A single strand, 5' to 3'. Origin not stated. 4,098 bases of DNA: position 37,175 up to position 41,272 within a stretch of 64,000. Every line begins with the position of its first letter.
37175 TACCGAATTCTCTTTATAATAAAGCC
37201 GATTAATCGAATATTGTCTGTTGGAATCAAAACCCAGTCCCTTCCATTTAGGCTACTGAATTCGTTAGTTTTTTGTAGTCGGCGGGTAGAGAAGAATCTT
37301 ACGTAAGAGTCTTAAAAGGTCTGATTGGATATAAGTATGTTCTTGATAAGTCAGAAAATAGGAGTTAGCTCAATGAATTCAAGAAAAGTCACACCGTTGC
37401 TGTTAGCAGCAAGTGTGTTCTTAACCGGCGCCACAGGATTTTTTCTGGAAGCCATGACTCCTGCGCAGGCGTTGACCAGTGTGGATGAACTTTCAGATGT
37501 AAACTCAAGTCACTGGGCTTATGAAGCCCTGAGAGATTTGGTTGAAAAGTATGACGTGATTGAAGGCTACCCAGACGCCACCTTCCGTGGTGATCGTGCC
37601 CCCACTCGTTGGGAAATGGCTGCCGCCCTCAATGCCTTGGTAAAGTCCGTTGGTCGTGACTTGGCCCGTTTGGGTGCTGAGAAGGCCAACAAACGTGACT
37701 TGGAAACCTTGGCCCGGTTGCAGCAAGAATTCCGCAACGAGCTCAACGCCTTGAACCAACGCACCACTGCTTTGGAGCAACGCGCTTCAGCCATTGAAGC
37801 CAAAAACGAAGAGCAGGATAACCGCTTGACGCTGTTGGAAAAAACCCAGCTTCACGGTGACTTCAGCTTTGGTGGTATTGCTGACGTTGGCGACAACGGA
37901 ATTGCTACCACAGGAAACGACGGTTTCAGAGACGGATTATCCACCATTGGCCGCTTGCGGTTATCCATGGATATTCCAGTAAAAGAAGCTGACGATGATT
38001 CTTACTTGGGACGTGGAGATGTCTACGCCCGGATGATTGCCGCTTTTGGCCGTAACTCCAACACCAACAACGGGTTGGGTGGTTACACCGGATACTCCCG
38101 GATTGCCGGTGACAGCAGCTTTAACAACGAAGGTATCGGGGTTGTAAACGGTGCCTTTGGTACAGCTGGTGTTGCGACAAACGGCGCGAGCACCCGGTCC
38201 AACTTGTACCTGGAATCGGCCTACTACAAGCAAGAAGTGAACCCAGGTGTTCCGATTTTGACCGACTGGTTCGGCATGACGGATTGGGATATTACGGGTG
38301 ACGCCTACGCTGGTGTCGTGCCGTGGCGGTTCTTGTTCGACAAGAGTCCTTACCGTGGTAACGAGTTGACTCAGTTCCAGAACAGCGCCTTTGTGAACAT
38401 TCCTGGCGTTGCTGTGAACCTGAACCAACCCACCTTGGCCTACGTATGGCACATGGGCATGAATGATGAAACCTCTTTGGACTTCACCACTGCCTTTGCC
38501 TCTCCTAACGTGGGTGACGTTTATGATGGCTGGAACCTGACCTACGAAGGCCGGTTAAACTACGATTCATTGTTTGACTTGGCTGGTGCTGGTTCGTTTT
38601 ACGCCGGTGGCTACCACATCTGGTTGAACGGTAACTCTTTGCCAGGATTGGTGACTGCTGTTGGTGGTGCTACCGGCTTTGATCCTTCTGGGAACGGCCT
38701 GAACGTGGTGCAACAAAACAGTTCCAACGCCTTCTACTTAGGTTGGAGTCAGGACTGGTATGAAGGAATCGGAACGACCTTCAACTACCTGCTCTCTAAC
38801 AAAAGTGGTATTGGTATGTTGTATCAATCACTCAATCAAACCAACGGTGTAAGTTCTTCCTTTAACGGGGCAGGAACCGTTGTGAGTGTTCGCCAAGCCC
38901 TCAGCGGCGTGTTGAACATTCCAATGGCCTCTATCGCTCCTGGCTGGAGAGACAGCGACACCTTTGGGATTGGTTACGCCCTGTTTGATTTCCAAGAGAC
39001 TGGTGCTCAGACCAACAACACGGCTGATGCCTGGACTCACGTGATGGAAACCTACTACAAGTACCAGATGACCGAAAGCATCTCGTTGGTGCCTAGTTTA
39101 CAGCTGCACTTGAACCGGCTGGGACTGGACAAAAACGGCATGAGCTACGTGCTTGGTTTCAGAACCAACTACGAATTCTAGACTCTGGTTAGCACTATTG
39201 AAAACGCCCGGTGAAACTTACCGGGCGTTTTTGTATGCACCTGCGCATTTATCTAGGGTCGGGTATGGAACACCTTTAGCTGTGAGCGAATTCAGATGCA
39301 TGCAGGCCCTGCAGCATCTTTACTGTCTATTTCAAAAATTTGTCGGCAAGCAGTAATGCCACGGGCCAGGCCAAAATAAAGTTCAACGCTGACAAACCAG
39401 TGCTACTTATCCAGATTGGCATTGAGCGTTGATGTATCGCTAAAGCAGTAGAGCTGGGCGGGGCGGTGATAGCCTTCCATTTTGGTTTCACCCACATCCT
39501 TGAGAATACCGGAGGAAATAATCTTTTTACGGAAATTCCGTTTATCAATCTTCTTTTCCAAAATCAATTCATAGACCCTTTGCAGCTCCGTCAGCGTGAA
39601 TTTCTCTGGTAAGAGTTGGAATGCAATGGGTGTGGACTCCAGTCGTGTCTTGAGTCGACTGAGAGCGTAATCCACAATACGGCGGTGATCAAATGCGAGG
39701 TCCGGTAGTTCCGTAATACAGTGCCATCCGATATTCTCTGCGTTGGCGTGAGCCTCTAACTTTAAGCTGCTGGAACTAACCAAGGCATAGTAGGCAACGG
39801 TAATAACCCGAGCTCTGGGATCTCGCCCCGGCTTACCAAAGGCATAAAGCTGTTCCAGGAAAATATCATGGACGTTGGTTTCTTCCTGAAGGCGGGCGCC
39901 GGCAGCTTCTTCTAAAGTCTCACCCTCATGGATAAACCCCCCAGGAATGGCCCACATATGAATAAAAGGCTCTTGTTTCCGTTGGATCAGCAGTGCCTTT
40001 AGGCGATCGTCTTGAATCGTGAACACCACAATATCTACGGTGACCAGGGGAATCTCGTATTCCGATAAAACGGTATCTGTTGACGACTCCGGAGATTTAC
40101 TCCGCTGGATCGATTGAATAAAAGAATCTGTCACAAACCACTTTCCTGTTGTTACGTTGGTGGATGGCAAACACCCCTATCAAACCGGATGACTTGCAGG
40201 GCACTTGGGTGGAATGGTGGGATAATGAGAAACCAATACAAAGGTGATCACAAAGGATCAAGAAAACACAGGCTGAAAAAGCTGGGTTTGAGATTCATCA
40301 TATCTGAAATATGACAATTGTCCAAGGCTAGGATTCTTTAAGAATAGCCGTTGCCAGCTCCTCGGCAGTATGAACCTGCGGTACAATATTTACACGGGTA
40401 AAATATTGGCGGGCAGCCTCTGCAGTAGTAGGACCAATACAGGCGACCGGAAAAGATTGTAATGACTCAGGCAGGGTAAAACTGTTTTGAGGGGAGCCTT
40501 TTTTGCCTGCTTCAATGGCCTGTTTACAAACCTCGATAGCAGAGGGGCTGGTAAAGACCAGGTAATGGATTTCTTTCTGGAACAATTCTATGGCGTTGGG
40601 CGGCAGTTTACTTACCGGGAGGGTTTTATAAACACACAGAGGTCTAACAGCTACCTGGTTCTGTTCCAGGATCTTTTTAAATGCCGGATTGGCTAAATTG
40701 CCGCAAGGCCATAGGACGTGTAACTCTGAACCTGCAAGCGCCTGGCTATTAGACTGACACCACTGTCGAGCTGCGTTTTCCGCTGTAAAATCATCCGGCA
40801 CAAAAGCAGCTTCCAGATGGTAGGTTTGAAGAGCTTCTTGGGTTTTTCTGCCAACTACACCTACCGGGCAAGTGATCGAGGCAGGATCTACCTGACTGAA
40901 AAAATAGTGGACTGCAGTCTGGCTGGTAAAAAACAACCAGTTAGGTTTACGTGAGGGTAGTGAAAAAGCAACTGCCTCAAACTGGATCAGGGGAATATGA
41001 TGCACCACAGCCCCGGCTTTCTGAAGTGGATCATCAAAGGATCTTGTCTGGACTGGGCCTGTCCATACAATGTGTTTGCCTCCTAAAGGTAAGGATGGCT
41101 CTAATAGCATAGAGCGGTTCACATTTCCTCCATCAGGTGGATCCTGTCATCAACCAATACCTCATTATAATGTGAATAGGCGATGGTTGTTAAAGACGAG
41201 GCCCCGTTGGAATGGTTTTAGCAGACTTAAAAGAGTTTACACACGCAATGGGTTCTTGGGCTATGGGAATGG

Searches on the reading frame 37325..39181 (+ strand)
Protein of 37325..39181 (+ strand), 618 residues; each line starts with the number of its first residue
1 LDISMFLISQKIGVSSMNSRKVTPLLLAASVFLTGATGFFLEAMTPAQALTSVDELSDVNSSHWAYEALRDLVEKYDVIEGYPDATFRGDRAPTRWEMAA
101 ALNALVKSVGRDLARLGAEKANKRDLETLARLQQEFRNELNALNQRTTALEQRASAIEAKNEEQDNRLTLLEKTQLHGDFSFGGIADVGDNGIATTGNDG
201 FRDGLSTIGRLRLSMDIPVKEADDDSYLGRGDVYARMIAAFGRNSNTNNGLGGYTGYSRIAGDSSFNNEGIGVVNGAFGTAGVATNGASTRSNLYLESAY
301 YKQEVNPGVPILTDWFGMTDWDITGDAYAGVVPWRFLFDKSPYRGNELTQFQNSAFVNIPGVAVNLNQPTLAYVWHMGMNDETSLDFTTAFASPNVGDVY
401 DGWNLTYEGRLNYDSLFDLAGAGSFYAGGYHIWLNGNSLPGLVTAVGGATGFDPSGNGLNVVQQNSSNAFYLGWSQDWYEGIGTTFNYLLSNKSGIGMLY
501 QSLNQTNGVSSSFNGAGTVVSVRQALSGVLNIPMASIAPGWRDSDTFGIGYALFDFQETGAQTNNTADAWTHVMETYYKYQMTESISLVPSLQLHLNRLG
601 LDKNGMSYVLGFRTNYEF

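Call 34: search_protein_families(library=pfam, proteins=[window:37325-39181:+], max_evalue=0.00001)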
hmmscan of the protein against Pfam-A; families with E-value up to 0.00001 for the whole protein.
window:37325-39181:+ (618 aa): 2 families
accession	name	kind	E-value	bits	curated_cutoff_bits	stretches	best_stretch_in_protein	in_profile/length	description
PF00395.25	SLH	-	4.7e-06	26.9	20.8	1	57-99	3-44/44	S-layer homology domain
PF04966.18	OprB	-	7.9e-06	25.9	22.9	0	232-618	28-372/372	Carbohydrate-selective porin, OprB family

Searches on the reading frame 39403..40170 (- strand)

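Call 34: search_protein_families(library=pfam, proteins=[window:39403-40170:-], max_evalue=0.00001)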
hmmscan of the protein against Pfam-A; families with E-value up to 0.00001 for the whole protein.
window:39403-40170:- (255 aa): 3 families
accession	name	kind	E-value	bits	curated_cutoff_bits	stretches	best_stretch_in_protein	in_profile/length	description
PF21906.2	NrtR_WHD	-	3e-28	98.2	27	1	183-243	1-61/61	NrtR DNA-binding winged helix domain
PF00293.34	NUDIX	-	1.4e-15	57.9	21.1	1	46-167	5-132/134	NUDIX domain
PF19368.5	AraR_C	-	2.2e-13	50.7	23.8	1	180-246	2-69/82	AraR C-terminal winged HTH domain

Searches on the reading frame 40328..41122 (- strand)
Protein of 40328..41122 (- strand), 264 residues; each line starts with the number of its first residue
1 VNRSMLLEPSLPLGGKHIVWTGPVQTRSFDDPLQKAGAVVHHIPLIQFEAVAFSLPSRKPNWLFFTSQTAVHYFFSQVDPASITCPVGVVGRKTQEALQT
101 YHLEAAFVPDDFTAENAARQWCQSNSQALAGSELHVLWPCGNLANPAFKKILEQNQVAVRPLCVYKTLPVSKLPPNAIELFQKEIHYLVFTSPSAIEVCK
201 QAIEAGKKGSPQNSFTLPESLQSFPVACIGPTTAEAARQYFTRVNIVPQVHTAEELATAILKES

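Call 34: search_protein_families(library=pfam, proteins=[window:40328-41122:-], max_evalue=0.00001)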
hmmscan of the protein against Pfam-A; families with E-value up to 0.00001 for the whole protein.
window:40328-41122:- (264 aa): 1 family
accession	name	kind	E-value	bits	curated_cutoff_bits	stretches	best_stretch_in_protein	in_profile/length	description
PF02602.20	HEM4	-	1.2e-42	146.1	27.5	1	32-256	6-229/231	Uroporphyrinogen-III synthase HemD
